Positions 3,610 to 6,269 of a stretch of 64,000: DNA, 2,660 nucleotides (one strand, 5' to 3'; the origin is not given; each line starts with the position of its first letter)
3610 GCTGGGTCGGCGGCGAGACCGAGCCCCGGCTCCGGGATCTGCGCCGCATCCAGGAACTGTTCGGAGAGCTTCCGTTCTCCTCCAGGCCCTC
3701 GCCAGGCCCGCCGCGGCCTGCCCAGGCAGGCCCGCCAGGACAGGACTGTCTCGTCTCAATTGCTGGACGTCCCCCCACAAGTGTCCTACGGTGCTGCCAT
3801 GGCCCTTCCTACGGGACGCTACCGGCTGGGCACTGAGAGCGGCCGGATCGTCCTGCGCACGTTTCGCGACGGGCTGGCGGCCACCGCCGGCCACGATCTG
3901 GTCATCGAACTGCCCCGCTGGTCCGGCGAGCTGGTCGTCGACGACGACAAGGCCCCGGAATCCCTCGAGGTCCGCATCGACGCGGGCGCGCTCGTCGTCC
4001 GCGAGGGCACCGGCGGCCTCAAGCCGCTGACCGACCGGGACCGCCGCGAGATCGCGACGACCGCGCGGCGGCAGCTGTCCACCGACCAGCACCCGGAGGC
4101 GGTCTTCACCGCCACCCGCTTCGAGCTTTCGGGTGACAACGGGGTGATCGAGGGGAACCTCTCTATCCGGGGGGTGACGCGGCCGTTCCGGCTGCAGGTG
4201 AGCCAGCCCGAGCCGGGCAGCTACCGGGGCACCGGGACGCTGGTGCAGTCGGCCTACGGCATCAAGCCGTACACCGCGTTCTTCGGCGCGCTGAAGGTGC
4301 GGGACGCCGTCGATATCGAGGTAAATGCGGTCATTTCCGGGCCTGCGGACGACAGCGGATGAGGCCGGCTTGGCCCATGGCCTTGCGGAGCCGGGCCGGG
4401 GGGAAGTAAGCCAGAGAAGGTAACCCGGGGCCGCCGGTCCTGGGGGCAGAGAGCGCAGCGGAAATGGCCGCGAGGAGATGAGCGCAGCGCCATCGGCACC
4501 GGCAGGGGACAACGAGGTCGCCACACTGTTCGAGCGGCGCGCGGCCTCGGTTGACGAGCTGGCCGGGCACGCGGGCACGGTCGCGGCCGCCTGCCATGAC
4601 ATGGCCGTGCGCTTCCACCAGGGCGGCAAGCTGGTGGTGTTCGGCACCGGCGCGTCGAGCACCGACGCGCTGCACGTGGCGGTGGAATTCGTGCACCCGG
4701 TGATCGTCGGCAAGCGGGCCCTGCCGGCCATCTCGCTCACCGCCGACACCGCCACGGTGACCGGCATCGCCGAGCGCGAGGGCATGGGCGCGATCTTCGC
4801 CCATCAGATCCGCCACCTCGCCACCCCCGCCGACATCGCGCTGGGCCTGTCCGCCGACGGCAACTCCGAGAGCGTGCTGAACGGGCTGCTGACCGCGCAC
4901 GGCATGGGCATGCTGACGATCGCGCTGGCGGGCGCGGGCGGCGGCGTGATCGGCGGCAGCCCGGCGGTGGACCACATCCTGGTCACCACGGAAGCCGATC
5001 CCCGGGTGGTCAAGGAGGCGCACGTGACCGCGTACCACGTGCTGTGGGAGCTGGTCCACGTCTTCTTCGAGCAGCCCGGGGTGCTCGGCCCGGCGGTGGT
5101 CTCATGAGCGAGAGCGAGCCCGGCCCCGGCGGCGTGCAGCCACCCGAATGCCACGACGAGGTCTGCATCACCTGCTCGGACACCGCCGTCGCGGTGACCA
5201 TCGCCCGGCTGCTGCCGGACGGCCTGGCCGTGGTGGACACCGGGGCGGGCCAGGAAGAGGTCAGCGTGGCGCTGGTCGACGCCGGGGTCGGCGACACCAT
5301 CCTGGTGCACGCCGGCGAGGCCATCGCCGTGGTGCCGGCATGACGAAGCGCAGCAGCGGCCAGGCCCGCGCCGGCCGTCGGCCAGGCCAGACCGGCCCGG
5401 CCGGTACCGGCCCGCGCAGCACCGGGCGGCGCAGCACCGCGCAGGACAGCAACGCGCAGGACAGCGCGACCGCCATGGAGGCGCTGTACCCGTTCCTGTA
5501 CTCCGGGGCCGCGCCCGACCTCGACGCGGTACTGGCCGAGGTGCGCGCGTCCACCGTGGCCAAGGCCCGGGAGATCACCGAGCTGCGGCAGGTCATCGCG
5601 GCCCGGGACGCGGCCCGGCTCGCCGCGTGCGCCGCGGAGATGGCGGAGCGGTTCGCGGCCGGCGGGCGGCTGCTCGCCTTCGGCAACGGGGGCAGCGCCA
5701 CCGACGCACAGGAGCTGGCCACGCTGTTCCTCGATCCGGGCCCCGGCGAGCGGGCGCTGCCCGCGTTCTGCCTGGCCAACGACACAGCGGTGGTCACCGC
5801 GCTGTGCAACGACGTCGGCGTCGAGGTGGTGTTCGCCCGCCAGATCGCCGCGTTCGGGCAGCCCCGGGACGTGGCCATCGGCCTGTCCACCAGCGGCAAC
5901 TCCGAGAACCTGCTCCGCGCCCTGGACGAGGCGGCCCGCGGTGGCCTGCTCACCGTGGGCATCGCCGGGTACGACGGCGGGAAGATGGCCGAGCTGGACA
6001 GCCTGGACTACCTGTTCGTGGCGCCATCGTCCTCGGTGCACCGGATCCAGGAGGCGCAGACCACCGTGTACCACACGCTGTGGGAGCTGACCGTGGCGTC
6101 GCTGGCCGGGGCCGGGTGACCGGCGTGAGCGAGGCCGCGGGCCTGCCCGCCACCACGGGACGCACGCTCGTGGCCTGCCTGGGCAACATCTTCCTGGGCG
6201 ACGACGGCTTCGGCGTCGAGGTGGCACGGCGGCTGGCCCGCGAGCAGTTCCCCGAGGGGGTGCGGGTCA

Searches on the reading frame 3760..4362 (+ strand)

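Call 89: search_protein_families(library=pfam, proteins=[window:3760-4362:+], max_evalue=0.001)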
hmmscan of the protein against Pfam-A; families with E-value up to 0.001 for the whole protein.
window:3760-4362:+ (200 aa): 1 family
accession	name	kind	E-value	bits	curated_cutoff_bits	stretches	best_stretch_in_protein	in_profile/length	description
PF04264.18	YceI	-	1.4e-14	55.2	23.7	1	51-191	26-149/150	YceI-like domain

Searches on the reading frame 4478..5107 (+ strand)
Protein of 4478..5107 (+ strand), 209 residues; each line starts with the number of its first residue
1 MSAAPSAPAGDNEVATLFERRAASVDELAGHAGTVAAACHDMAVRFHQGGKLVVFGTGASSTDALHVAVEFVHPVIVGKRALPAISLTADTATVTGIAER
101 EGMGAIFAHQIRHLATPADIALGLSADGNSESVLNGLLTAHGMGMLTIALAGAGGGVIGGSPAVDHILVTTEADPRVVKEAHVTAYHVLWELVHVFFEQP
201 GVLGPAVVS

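Call 89: search_protein_families(library=pfam, proteins=[window:4478-5107:+], max_evalue=0.001)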
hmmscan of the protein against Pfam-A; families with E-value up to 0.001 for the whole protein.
window:4478-5107:+ (209 aa): 2 families
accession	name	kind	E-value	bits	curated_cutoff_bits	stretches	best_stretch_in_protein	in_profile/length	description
PF13580.11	SIS_2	-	2.6e-14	53.8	27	1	30-152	16-138/138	SIS domain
PF01380.27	SIS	-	0.00075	19.7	25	0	105-175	41-109/131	SIS domain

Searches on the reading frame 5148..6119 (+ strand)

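Call 89: search_protein_families(library=pfam, proteins=[window:5148-6119:+], max_evalue=0.001)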
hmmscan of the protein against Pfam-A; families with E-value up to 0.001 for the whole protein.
window:5148-6119:+ (323 aa): 1 family
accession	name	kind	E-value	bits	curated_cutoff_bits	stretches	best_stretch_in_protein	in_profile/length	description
PF13580.11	SIS_2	-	1.1e-15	58.3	27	1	141-274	4-138/138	SIS domain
